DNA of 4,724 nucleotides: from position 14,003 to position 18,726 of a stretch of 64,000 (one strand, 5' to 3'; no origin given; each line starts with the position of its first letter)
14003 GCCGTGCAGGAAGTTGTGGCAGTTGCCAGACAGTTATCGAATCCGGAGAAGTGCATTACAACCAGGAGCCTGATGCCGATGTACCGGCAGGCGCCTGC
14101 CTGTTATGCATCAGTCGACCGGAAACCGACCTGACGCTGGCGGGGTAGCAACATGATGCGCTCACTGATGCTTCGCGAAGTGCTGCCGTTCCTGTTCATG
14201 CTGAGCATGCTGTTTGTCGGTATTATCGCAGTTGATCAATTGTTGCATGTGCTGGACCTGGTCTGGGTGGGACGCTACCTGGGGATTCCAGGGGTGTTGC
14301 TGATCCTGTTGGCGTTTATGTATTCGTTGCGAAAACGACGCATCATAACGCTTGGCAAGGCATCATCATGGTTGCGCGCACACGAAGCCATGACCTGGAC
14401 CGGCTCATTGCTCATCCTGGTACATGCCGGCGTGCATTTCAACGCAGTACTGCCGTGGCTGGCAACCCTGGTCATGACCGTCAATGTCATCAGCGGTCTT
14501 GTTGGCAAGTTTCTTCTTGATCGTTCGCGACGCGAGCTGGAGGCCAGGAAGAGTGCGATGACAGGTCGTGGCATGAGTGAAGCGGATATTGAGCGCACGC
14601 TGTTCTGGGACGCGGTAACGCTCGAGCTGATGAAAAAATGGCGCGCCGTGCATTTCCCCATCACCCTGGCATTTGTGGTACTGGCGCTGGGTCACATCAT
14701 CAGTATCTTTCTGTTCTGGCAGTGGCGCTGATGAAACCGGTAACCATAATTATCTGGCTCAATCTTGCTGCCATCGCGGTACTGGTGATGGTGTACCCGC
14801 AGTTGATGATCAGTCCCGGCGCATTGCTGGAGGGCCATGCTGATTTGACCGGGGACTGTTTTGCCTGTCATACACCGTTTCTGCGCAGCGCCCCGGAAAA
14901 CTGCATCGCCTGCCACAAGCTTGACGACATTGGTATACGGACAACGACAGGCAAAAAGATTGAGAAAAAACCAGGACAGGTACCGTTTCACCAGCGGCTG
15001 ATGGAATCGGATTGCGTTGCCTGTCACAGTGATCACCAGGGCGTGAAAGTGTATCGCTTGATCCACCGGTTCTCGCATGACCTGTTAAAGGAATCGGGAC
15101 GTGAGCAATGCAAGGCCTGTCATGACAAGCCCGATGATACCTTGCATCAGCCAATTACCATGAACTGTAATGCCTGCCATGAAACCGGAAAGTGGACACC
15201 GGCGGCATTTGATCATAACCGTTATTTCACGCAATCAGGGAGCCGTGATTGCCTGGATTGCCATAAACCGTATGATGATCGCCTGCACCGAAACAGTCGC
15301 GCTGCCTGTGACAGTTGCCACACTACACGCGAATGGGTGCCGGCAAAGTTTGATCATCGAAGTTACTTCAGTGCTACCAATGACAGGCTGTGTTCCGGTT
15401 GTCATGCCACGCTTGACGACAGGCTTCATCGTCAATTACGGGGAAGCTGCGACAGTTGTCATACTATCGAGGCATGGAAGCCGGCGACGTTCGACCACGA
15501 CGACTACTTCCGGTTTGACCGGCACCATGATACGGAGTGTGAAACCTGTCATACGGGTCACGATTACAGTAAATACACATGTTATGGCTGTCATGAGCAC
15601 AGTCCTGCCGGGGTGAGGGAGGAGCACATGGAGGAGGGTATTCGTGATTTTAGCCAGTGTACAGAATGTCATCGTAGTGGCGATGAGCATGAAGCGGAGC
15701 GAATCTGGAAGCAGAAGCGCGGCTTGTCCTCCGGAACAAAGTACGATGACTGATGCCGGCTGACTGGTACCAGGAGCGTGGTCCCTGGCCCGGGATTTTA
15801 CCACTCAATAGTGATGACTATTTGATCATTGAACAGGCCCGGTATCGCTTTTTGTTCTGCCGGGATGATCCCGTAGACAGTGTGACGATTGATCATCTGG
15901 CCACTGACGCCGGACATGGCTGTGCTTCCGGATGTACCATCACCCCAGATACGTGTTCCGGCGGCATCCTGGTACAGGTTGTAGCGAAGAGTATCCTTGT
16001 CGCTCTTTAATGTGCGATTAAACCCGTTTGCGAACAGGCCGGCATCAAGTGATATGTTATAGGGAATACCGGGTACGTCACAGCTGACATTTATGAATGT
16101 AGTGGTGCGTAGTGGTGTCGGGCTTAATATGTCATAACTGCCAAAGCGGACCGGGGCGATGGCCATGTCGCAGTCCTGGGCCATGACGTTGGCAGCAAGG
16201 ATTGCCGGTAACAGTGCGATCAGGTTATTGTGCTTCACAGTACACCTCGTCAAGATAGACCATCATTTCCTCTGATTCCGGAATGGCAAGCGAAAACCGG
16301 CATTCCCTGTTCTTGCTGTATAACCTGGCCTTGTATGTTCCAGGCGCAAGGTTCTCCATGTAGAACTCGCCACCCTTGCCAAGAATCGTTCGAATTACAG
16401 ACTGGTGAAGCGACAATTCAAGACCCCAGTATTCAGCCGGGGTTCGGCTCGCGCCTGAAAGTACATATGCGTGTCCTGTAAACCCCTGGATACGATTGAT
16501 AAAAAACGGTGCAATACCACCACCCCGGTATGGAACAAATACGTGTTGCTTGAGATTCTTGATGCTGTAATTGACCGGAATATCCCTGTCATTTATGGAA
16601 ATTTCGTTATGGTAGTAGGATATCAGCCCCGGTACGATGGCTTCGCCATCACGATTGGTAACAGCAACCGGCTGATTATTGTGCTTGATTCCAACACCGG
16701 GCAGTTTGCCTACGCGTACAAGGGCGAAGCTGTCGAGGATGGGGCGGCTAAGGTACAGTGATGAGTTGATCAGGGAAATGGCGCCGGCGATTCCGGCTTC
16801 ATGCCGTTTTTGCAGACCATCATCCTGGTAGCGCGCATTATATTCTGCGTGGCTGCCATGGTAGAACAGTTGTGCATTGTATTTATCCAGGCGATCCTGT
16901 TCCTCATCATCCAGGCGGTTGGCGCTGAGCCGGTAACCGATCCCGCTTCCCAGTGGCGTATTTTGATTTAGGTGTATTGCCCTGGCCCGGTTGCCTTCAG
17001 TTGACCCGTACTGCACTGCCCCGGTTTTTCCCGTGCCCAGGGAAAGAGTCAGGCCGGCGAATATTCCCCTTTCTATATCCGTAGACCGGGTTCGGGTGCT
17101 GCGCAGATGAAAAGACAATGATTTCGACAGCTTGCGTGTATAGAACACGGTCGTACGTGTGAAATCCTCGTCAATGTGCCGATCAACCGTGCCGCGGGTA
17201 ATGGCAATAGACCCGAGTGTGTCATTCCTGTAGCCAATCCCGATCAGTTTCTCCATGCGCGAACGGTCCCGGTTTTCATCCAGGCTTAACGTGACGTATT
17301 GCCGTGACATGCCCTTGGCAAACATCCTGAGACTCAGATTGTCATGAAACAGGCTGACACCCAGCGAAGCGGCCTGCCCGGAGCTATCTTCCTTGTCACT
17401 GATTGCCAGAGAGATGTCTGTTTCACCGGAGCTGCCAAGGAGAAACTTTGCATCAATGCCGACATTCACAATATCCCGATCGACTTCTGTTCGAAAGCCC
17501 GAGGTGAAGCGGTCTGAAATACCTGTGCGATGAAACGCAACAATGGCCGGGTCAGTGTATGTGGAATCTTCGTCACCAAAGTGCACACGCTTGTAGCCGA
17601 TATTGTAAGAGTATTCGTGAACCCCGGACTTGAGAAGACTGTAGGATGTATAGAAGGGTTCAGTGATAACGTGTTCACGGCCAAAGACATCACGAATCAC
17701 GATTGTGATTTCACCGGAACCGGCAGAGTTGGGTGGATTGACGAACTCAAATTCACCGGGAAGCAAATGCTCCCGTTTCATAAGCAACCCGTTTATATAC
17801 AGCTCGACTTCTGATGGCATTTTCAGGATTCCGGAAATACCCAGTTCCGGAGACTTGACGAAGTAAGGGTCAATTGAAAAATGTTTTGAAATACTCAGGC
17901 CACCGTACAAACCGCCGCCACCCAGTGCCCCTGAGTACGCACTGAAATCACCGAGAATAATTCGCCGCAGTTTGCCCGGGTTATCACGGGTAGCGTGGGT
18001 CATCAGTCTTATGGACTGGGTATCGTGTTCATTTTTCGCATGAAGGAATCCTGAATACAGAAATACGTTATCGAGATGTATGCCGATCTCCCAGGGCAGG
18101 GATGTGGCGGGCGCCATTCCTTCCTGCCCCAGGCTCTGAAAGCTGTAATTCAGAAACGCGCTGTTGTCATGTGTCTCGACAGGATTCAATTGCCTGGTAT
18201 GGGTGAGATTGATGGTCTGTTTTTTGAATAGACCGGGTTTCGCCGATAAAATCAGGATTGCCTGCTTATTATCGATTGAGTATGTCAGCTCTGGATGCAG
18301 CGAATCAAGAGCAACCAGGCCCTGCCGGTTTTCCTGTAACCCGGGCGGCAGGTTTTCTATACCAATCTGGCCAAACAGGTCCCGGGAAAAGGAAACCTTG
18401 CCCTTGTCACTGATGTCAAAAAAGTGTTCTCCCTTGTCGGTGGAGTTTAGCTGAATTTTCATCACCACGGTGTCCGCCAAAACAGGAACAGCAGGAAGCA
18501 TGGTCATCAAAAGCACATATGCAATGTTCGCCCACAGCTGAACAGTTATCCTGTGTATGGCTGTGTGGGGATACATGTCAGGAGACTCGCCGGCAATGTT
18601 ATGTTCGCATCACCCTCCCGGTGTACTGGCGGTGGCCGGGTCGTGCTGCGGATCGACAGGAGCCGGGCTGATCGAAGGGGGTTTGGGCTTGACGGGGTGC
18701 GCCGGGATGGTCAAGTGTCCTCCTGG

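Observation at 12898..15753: Three-gene redox module: membrane-anchored FNR/2Fe-2S reductase, His-rich 4-TM protein and a dodecahaem cytochrome c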

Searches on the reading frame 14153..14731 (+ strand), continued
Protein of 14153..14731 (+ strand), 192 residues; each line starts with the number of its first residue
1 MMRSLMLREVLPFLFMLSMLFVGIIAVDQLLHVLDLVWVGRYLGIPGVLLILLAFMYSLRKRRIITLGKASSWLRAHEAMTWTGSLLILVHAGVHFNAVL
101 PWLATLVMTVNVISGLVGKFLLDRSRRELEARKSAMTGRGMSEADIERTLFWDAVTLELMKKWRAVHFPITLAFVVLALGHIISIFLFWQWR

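Call 46: find_encoding_contigs(protein=P0219, flank=6000, max_places=2)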
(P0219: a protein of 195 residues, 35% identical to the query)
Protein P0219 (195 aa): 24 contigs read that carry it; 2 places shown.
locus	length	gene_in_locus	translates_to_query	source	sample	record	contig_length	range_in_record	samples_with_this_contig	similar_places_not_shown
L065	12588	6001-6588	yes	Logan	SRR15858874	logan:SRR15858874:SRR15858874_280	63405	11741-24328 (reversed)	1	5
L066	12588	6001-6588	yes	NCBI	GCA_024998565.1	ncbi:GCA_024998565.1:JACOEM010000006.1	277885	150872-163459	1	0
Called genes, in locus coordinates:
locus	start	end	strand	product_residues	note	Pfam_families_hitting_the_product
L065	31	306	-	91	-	-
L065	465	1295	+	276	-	PF01135:PCMT (weak), PF13489:Methyltransf_23, PF01209:Ubie_methyltran, PF06325:PrmA, PF13649:Methyltransf_25, PF13847:Methyltransf_31, PF08241:Methyltransf_11, PF08242:Methyltransf_12, +2 more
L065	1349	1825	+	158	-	PF01451:LMWPc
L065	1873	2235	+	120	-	PF06953:ArsD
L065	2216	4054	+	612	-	PF01695:IstB_IS21 (faint), PF02562:PhoH (faint), PF01656:CbiA, PF02374:ArsA_ATPase, PF13614:AAA_31, PF13191:AAA_16 (weak), PF01656:CbiA, PF02374:ArsA_ATPase, +9 more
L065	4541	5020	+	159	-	PF01322:Cytochrom_C_2 (weak)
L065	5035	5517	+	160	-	PF01814:Hemerythrin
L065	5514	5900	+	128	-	-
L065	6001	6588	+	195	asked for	-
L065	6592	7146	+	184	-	PF09699:Paired_CXXCH_1 (faint), PF14537:Cytochrom_c3_2 (faint), PF22113:Mtrc-MtrF_II-IV_dom (weak)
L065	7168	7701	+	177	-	-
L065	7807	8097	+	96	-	PF04365:BrnT_toxin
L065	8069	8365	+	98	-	-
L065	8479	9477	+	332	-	-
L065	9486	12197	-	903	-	PF13302:Acetyltransf_3, PF00583:Acetyltransf_1, PF02629:CoA_binding, PF13380:CoA_binding_2, PF13607:Succ_CoA_lig, PF19045:Ligase_CoA_2, PF13549:ATP-grasp_5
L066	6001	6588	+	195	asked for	-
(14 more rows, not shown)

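Call 47: find_encoding_contigs(protein=P0203, flank=6000, max_places=2)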
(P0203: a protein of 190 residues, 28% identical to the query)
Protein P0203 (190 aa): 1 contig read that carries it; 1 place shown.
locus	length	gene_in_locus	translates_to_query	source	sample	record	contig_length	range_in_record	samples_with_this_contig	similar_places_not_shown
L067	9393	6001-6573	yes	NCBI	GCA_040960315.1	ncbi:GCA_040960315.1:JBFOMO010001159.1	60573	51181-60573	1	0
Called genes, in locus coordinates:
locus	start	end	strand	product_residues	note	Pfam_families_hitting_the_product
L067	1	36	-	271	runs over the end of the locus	PF02673:BacA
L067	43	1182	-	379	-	PF00512:HisKA, PF02518:HATPase_c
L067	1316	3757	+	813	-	PF00521:DNA_topoisoIV, PF03989:DNA_gyraseA_C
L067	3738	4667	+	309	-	PF00515:TPR_1 (faint), PF07719:TPR_2 (faint), PF13174:TPR_6 (faint), PF13424:TPR_12 (faint), PF13428:TPR_14 (faint), PF13512:TPR_18 (faint), PF13525:YfiO (faint), PF13432:TPR_16 (weak), +3 more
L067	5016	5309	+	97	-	PF13670:PepSY_2 (weak), PF03413:PepSY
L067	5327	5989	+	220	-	PF01292:Ni_hydr_CYTB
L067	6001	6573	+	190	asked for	-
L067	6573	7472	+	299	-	PF02085:Cytochrom_CIII (faint), PF14522:Cytochrome_C7 (faint), PF14537:Cytochrom_c3_2 (weak)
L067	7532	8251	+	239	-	-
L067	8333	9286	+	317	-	PF00850:Hist_deacetyl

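Call 48: find_encoding_contigs(protein=P0193, flank=6000, max_places=2)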
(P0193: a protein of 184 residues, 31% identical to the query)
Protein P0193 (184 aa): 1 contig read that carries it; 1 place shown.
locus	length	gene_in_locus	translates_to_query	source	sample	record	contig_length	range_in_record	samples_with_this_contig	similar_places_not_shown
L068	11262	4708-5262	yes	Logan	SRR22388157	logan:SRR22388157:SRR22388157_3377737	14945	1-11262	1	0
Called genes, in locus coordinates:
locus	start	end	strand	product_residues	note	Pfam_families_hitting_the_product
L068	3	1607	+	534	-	?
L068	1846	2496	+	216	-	PF01790:LGT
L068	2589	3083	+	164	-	PF02075:RuvC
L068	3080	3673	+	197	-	PF01330:RuvA_N, PF14520:HHH_5, PF07499:RuvA_C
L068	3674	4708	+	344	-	PF05496:RuvB_N, PF00004:AAA, PF07728:AAA_5, PF17864:AAA_lid_4, PF05491:WHD_RuvB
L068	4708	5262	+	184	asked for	-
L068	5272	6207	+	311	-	PF02085:Cytochrom_CIII (faint), PF09699:Paired_CXXCH_1 (faint), PF14522:Cytochrome_C7 (faint), PF14537:Cytochrom_c3_2 (faint), PF22113:Mtrc-MtrF_II-IV_dom (faint)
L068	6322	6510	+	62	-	PF02416:TatA_B_E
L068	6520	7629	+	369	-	PF01784:DUF34_NIF3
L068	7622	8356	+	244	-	PF24481:CT398_CC, PF02591:Zn_ribbon_9 (weak)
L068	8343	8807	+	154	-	PF00075:RNase_H, PF13456:RVT_3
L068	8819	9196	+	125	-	PF01740:STAS, PF13466:STAS_2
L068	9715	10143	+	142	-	PF02381:MraZ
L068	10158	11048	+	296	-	PF01795:Methyltransf_5, PF13649:Methyltransf_25 (weak)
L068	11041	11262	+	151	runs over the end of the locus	-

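Call 49: find_encoding_contigs(protein=P0142, flank=6000, max_places=2)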
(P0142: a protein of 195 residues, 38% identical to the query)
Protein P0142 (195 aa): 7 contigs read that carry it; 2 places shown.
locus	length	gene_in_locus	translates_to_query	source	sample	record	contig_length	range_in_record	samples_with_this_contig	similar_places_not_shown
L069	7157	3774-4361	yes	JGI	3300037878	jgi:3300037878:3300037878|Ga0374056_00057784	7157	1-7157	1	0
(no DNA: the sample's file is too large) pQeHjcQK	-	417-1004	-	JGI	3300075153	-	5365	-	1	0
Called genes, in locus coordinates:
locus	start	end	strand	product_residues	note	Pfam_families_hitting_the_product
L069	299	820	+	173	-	PF07603:Lcl_C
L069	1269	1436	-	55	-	-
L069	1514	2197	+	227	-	PF00072:Response_reg, PF00486:Trans_reg_C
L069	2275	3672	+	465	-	PF00672:HAMP, PF00512:HisKA, PF02518:HATPase_c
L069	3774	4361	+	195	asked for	-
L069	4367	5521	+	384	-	-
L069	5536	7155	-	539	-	?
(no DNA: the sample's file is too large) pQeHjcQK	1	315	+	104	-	PF02518:HATPase_c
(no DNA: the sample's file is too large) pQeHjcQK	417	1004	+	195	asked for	-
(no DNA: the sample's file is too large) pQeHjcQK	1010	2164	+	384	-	PF09699:Paired_CXXCH_1 (faint), PF14522:Cytochrome_C7 (faint), PF14537:Cytochrom_c3_2 (faint)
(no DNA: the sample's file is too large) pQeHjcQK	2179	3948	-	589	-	PF00672:HAMP, PF00512:HisKA, PF02518:HATPase_c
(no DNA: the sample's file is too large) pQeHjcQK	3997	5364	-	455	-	?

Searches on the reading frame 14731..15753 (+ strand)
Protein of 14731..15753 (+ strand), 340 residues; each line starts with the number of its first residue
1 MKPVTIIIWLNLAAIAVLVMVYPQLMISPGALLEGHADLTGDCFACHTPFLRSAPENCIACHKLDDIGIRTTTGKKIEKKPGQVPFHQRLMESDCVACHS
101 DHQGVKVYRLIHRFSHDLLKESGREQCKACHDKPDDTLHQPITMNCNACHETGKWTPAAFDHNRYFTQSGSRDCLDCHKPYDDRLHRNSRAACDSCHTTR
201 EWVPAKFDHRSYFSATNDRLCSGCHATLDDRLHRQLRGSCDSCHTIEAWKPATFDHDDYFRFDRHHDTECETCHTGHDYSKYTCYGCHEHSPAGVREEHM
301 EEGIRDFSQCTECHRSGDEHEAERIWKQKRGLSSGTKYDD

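Call 3: search_protein_families(library=pfam, proteins=[window:14731-15753:+], max_evalue=1)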
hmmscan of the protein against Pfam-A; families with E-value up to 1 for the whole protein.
window:14731-15753:+ (340 aa): 4 families
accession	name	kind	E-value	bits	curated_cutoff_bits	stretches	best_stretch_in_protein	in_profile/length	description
PF14537.11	Cytochrom_c3_2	-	3.4e-16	59.9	25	3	217-289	5-79/79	Cytochrome c3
PF02085.21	Cytochrom_CIII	-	3.4e-12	47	22.9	5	156-244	19-101/101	Class III cytochrome C family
PF14522.11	Cytochrome_C7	-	4.4e-12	46.1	24.8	9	184-245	6-67/67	Cytochrome c7 and related cytochrome c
PF09699.15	Paired_CXXCH_1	-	3.2e-09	36.7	20.6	4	87-133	1-38/41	Doubled CXXCH motif (Paired_CXXCH_1)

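Call 4: search_protein_families(library=ncbifam, proteins=[window:14731-15753:+], max_evalue=1)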
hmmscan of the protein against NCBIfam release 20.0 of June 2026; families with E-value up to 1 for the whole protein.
window:14731-15753:+ (340 aa): 8 families
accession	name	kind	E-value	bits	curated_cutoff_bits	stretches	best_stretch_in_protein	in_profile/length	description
NF045713.1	CxxCH_16_HmcA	equivalog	5e-08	32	400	3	111-200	161-255/541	sulfate respiration complex hexadecaheme cytochrome HmcA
TIGR03508.1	decahem_SO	subfamily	1.6e-05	24.5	192.2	2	54-152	116-198/258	DmsE family decaheme c-type cytochrome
TIGR03507.1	decahem_SO1788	subfamily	1.7e-05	23.5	209.3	1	55-132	243-303/672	OmcA/MtrC family decaheme c-type cytochrome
NF045722.1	c3_cytochr_TmcA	equivalog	0.013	15.3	114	1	156-225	42-110/125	acidic tetraheme cytochrome c3 TmcA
TIGR01905.1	paired_CXXCH_1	subfamily_domain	0.019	14.9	25.2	2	191-227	7-38/41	doubled CXXCH domain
NF043011.1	CytC7_Geobact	equivalog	0.023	15.2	120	1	77-132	26-75/89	cytochrome c7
NF038038.1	cytoc_DsrJ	equivalog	0.038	14.3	100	1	163-204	82-115/121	sulfate reduction electron transfer complex DsrMKJOP subunit DsrJ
NF008565.1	PRK11512.1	equivalog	0.14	12.1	240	1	119-148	100-129/144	multiple antibiotic resistance transcriptional regulator MarR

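Call 73: search_solved_structures(query=window:14731-15750:+, max_evalue=0.01)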
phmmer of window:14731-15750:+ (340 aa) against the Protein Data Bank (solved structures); distinct sequences matched with E-value up to 0.01: 0.

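Call 77: find_homologous_proteins(query=window:14731-15750:+, max_evalue=1e-10)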
Query window:14731-15750:+ (340 aa): 2074 proteins with E <= 1e-10 among 2755 candidates; the best 120 are listed.
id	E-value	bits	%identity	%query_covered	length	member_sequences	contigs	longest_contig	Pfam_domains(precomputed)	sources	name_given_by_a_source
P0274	9.7e-243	823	100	100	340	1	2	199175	PF09699.16,PF14537.12,PF02085.22,PF14522.12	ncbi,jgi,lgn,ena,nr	ncbi:MAG: class III cytochrome C family protein [Gammaproteobacteria bacterium]|nr:class III cytochr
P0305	5.2e-136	472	58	99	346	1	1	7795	PF09699.16,PF14537.12,PF02085.22,PF14522.12,PF22113.2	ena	-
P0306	2.6e-134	466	54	96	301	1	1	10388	PF09699.16,PF14537.12,PF02085.22,PF14522.12,PF22113.2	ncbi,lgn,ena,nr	ncbi:MAG: class III cytochrome C family protein [Gammaproteobacteria bacterium]|nr:class III cytochr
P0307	1.8e-132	460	54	97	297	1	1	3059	PF14537.12,PF02085.22,PF14522.12,PF22113.2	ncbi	-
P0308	4.9e-132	459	55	97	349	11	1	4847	PF09699.16,PF14537.12,PF02085.22,PF14522.12,PF22113.2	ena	-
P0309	6.0e-122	425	43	96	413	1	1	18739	PF09699.16,PF14537.12,PF02085.22,PF14522.12,PF22113.2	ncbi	-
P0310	1.9e-120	420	42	86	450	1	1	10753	PF14537.12,PF02085.22,PF14522.12,PF22113.2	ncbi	-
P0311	8.1e-119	415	52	100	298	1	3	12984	PF09699.16,PF14537.12,PF02085.22,PF14522.12,PF22113.2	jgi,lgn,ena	-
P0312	8.6e-113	395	46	94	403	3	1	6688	PF14537.12,PF02085.22,PF14522.12,PF22113.2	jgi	-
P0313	5.6e-110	386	44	99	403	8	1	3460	PF14537.12,PF02085.22,PF14522.12,PF22113.2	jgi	jgi:hypothetical protein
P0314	5.6e-108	379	46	97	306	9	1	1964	PF14537.12,PF02085.22,PF14522.12,PF22113.2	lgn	-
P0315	1.5e-107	378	35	94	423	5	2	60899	PF09699.16,PF14537.12,PF02085.22,PF14522.12,PF22113.2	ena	-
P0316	1.8e-107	378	45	94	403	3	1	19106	PF09699.16,PF14537.12,PF02085.22,PF14522.12,PF22113.2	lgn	-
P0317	4.8e-107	376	50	96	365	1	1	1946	PF09699.16,PF14537.12,PF02085.22,PF14522.12,PF22113.2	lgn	-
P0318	1.3e-105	372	49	97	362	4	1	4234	PF09699.16,PF14537.12,PF02085.22,PF14522.12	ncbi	-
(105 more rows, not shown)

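Call 83: predict_structure(alignment_id=A3)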
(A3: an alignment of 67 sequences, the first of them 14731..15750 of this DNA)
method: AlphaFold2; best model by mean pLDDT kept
length: 340 residues; sequences in the alignment: 67
mean_pLDDT: 68.5   pTM: 0.43
mean pLDDT of the five models: 68.5, 68.0, 63.0, 59.9, 56.9
residues with pLDDT >= 90: 13; 70-90: 126; 50-70: 159; < 50: 42
segments of 3 or more residues with pLDDT < 50: 106-110, 250-268, 284-289, 338-340
pLDDT, mean of each block of 10 residues (from residue 1): 92 91 77 87 85 85 86 83 74 77 59 74 82 78 76 68 63 65 65 64 56 66 64 62 61 45 44 60 46 62 58 54 67 52
secondary structure, 60 per line:
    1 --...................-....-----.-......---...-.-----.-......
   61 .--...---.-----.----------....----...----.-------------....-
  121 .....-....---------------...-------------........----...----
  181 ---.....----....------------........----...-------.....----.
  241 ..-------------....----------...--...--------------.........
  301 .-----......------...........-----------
elements in order: H3-21 H23-26 H34-39 H55-61 H121-125 H127-130 H162-169 H184-188 H193-196 H209-216 H231-235 H256-259 H292-301 H307-312 H319-329

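Call 85: fold_search(model_id=the predicted structure, library=pdb)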
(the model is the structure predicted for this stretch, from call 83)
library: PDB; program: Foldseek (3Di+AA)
matches with E <= 10: 0; with E <= 0.001: 0
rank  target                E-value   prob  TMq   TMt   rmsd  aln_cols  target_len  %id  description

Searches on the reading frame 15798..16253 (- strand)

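Call 51: search_protein_families(library=pfam, proteins=[window:15798-16253:-], max_evalue=0.001)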
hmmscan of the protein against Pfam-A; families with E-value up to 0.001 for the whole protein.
window:15798-16253:- (151 aa): 1 family
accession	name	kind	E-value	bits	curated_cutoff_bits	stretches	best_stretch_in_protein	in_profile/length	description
PF05229.21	SCPU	-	1.4e-25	90.7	22.4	1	20-148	7-138/138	Spore Coat Protein U domain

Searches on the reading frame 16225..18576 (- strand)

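Call 51: search_protein_families(library=pfam, proteins=[window:16225-18576:-], max_evalue=0.001)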
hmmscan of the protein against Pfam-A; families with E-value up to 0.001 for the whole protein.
window:16225-18576:- (783 aa): 1 family
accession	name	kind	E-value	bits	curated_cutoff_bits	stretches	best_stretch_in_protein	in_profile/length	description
PF00577.26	Usher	-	2.2e-22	80.1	27.1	2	487-685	345-542/549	Outer membrane usher protein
